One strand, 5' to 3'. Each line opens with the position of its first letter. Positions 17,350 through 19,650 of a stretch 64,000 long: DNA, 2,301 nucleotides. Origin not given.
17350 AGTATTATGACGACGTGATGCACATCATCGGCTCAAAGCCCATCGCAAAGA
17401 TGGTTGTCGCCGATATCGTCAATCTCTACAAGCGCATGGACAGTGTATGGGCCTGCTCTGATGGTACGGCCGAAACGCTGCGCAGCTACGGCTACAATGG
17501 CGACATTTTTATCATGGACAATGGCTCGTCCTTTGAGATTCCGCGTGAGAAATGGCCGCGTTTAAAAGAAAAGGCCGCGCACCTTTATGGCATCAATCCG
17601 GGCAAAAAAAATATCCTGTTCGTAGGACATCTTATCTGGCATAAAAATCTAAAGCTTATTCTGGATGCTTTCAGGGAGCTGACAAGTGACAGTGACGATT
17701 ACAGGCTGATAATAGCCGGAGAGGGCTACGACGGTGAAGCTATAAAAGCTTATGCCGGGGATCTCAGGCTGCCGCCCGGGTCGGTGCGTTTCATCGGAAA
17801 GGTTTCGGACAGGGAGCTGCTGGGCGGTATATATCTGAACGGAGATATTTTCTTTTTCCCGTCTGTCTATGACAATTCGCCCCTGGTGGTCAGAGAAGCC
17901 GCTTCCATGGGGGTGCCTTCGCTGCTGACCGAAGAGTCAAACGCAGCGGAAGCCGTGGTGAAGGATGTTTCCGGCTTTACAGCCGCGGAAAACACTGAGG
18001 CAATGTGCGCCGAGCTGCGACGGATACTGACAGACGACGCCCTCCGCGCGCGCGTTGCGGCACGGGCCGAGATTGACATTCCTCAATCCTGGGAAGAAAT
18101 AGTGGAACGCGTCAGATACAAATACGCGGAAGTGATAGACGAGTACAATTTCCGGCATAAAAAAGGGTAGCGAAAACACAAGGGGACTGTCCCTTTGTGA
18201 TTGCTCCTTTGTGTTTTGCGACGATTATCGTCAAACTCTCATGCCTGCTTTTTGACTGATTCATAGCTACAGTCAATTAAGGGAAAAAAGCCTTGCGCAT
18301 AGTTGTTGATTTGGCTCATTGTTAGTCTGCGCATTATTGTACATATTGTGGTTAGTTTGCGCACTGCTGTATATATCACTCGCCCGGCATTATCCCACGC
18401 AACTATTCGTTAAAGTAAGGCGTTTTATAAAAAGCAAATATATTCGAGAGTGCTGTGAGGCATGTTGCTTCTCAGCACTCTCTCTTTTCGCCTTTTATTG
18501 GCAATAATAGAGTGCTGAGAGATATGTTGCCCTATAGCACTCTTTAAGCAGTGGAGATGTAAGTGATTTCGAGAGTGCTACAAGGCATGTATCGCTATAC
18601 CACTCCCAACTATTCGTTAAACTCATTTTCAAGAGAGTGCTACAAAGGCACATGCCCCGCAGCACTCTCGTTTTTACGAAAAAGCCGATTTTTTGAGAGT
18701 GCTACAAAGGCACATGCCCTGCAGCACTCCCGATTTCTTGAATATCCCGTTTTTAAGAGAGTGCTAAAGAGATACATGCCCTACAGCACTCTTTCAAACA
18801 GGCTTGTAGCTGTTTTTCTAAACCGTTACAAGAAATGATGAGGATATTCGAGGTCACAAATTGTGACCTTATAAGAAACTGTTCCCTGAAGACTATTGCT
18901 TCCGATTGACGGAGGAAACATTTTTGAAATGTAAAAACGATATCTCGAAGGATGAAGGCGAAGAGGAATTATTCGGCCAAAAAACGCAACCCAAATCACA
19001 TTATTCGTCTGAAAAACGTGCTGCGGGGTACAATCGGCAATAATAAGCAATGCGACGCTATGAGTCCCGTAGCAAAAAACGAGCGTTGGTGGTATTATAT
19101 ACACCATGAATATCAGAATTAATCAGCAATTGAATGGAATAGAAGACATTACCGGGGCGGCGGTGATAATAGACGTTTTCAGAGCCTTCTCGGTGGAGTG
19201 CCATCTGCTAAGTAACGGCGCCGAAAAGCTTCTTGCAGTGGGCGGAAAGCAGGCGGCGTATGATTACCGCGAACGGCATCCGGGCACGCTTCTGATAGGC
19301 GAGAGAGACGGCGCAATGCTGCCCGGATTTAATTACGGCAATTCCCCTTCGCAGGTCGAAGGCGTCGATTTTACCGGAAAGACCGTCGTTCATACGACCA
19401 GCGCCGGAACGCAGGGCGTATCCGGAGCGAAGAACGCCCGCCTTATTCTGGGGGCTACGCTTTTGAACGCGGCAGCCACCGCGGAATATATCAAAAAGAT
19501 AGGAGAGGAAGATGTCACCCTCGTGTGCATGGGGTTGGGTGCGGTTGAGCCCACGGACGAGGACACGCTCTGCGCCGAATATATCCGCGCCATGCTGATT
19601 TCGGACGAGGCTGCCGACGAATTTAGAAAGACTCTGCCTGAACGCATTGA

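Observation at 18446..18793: Strictly periodic array of six 37-nt hairpin repeats with unique spacers: CRISPR-like layout, no cas genes, degenerate repeat cores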

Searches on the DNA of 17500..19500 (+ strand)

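Call 7: search_rna_families(source=window, start=17500, end=19500, threshold=evalue, max_evalue=10)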
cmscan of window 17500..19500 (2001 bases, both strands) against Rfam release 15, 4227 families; matches with E-value up to 10: 7.
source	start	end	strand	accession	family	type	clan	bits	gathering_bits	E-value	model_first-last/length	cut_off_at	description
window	18176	18215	-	RF00158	SNORD82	Gene; snRNA; snoRNA; CD-box;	-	19.8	43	1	1-70/70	no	Small nucleolar RNA SNORD82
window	18450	18599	+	RF01043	MIR1023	Gene; miRNA;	-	19.4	90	0.41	1-165/165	no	MIR1023 microRNA precursor family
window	18133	18211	+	RF02055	STnc380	Gene; sRNA;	-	17.8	60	2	1-108/108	no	Enterobacterial sRNA STnc380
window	18435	18544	-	RF02839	Ref66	Gene; antisense;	-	16.6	92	4.6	1-120/120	no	Enterococcus sRNA 66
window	17778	17813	+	RF02056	STnc390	Gene; sRNA;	-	15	50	9.1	1-60/60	no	Salmonella sRNA STnc390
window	18426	18499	-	RF00908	MIR529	Gene; miRNA;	-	14.6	75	8.2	1-131/131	no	MIR529 microRNA precursor family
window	18169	18207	+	RF04120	MIR5998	Gene; miRNA;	-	14.1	180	8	1-173/173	no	MIR5998 microRNA precursor family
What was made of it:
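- On Any Rfam RNA family: Nothing near the gathering score was found over 17500-19500, even at E up to 10 (call 7).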

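Call 42: search_dna_similar(query=window:18399-18800:+, collection=plasmids, mode=distant, max_evalue=0.01)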
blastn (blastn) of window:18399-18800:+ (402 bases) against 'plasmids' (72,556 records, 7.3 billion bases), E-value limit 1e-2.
No match.

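Call 43: search_dna_similar(query=window:18399-18800:+, collection=phages, mode=distant, max_evalue=0.01)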
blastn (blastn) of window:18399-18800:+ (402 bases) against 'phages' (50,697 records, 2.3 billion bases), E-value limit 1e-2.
No match.
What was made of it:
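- On CRISPR array: The whole module has no blastn match in 50,697 phage or 72,556 plasmid records (calls 42, 43).
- The module has no match in phages or plasmids (calls 42, 43).
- Tried and rejected: Module against phage and plasmid collections: no match (calls 42, 43).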

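Call 81: build_rna_model(alignment_id=A3, structure=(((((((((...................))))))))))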
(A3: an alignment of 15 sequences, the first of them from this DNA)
Model R1 built from alignment A3 (15 sequences, 37 columns); structure: as given.
model positions 37; base pairs 9; branch points 0; effective number of sequences 15; information 1.364 bits per position. Calibrated on 0.2 Mb of random sequence (short: E-values are rough).
structure used (alignment columns):
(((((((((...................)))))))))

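Call 82: search_with_rna_model(model_id=R1, source=window, filters=off, max_evalue=10)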
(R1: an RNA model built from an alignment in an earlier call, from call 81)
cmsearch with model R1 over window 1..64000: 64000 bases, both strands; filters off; matches with E-value up to 10: 27.
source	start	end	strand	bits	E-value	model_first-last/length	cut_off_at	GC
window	18633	18669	+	60.9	1.8e-15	1-37/37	no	0.59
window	18695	18731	+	59.2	5.2e-15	1-37/37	no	0.59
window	18757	18793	+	55.4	6.8e-14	1-37/37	no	0.46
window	18446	18482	-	54.2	1.5e-13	1-37/37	no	0.54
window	18571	18607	-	47.4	1.4e-11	1-37/37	no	0.51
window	18508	18544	-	47.2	1.7e-11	1-37/37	no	0.43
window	18446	18482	+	26.7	1.5e-05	1-37/37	no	0.54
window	18633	18669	-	26.5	1.7e-05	1-37/37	no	0.59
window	18695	18731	-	26.2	2.1e-05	1-37/37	no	0.59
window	18757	18793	-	24.7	5.4e-05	1-37/37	no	0.46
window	18571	18607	+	20.4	0.00098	1-37/37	no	0.51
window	18508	18544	+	18.3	0.004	1-37/37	no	0.43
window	62162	62181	+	13.4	0.11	1-37/37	no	0.5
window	62162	62181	-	12.7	0.17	1-37/37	no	0.5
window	14075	14095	+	12.5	0.2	1-37/37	no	0.48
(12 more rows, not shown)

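Call 83: search_with_rna_model(model_id=R1, sources=[L007, L008, L098, L099, L101, L102, L104, L105, L106, L107, L108, L109, L110, L112, L113, L021, L022, L025, L037, L039, L042, L044, L048, L049, L052, L054, L060, L063, L067, L083, L084, L089], max_evalue=1)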
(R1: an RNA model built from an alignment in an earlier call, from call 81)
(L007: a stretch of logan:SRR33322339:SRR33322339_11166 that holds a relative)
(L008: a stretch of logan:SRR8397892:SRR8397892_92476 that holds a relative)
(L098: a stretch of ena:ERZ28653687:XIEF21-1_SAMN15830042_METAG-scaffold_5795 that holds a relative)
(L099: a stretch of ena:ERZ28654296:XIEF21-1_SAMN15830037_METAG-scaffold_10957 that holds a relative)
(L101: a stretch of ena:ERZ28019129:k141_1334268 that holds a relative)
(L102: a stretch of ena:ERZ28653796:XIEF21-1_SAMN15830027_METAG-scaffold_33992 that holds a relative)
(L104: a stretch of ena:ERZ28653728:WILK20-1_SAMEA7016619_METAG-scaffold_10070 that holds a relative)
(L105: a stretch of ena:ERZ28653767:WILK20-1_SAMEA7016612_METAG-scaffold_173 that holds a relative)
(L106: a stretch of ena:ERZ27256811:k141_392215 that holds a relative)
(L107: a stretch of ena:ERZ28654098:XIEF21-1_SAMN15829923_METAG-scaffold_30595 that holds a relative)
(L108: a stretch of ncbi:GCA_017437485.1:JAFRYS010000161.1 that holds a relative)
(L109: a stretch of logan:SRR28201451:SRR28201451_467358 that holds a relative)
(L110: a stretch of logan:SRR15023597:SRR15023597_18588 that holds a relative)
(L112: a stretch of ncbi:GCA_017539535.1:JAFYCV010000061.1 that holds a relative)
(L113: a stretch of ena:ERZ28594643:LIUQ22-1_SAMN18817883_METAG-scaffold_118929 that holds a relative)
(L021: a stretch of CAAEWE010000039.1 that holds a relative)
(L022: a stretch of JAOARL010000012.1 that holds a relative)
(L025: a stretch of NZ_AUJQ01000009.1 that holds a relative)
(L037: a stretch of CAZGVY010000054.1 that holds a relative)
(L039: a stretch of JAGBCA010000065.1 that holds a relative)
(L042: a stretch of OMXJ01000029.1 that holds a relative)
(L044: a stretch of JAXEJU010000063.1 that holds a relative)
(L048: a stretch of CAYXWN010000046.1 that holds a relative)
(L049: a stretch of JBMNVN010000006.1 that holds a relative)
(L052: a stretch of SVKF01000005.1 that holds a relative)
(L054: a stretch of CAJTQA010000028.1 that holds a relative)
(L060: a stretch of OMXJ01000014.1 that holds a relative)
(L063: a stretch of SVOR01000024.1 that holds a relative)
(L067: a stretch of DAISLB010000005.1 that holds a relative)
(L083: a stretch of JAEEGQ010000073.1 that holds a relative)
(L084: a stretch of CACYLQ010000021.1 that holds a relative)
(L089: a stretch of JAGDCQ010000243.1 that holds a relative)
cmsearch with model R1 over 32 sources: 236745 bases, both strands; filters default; matches with E-value up to 1: 73.
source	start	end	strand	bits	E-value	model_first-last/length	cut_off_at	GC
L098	9590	9626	+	59.7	1.4e-14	1-37/37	no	0.51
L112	198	234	+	59.7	1.4e-14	1-37/37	no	0.51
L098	7133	7169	+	58.7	2.8e-14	1-37/37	no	0.46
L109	83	119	+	58.6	3e-14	1-37/37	no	0.51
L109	21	57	+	57.8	4.9e-14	1-37/37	no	0.54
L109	145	181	+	57.5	6.1e-14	1-37/37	no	0.43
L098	9652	9688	+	55.4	2.5e-13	1-37/37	no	0.46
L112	260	296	+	55.4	2.5e-13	1-37/37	no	0.46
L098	6884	6920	-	54.2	5.6e-13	1-37/37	no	0.54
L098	9341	9377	-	52.9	1.3e-12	1-37/37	no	0.51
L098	7071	7107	+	51.9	2.6e-12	1-37/37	no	0.54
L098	9528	9564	+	51.9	2.6e-12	1-37/37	no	0.54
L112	136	172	+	51.9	2.6e-12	1-37/37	no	0.54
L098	7009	7045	-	47.4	5.3e-11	1-37/37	no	0.51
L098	9466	9502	-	47.4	5.3e-11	1-37/37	no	0.51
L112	74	110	-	47.4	5.3e-11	1-37/37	no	0.51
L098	6946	6982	-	47.2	6.2e-11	1-37/37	no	0.43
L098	9403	9439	-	47.2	6.2e-11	1-37/37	no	0.43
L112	11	47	-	47.2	6.2e-11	1-37/37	no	0.43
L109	1830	1859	-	35.5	1.5e-07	8-37/37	5'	0.53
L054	1004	1040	+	29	1.2e-05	1-37/37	no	0.35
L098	9590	9626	-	29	1.2e-05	1-37/37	no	0.51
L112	198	234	-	29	1.2e-05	1-37/37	no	0.51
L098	7133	7169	-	28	2.3e-05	1-37/37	no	0.46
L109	145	181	-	27.9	2.4e-05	1-37/37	no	0.43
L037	2387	2423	-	27.5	3.2e-05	1-37/37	no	0.35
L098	6884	6920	+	26.6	5.6e-05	1-37/37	no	0.54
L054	1004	1040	-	26.3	7.2e-05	1-37/37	no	0.35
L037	2387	2423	+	26.3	7.2e-05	1-37/37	no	0.35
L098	9341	9377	+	26.1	7.9e-05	1-37/37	no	0.51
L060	5913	5949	-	26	8.7e-05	1-37/37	no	0.54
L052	4568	4604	-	25.5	0.00012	1-37/37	no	0.3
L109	21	57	-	25.5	0.00013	1-37/37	no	0.54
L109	83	119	-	25.4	0.00013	1-37/37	no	0.51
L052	4568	4604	+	25.4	0.00013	1-37/37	no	0.3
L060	5913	5949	+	25.2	0.00015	1-37/37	no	0.54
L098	9652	9688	-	24.7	0.0002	1-37/37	no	0.46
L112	260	296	-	24.7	0.0002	1-37/37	no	0.46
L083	1478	1514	+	24.3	0.00028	1-37/37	no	0.35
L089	1771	1807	-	24.3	0.00028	1-37/37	no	0.35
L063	1006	1042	-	24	0.00034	1-37/37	no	0.51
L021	1478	1514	+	23.1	0.00063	1-37/37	no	0.3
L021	1478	1514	-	23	0.00063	1-37/37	no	0.3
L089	1771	1807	+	22.6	0.00086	1-37/37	no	0.35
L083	1478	1514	-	22.6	0.00086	1-37/37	no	0.35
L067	2386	2422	-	21.8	0.0014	1-37/37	no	0.43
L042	2554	2590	+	21.6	0.0017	1-37/37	no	0.41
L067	2386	2422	+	21.3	0.002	1-37/37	no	0.43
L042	2554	2590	-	20.9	0.0027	1-37/37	no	0.41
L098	7009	7045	+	20.4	0.0036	1-37/37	no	0.51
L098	9466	9502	+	20.4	0.0036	1-37/37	no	0.51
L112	74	110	+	20.4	0.0036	1-37/37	no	0.51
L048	7290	7326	-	19.9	0.0051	1-37/37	no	0.57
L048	7290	7326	+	19.9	0.0051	1-37/37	no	0.57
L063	1006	1042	+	19.8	0.0054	1-37/37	no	0.51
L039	2308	2344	-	19.8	0.0056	1-37/37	no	0.3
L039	2308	2344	+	19.8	0.0056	1-37/37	no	0.3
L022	6255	6291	+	19.7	0.006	1-37/37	no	0.35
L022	6255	6291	-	19.7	0.006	1-37/37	no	0.35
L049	834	870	+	18.5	0.013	1-37/37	no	0.46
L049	834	870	-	18.5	0.014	1-37/37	no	0.46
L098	6946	6982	+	18.3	0.015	1-37/37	no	0.43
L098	9403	9439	+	18.3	0.015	1-37/37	no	0.43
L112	11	47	+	18.3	0.015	1-37/37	no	0.43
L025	1737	1773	+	17.1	0.034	1-37/37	no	0.43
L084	6191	6227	+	17.1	0.034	1-37/37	no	0.43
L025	1737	1773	-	17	0.035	1-37/37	no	0.43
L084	6191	6227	-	17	0.035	1-37/37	no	0.43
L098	7071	7107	-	15.4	0.11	1-37/37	no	0.54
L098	9528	9564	-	15.4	0.11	1-37/37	no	0.54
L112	136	172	-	15.4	0.11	1-37/37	no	0.54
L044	687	723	+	15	0.14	1-37/37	no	0.41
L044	687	723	-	14.3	0.22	1-37/37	no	0.41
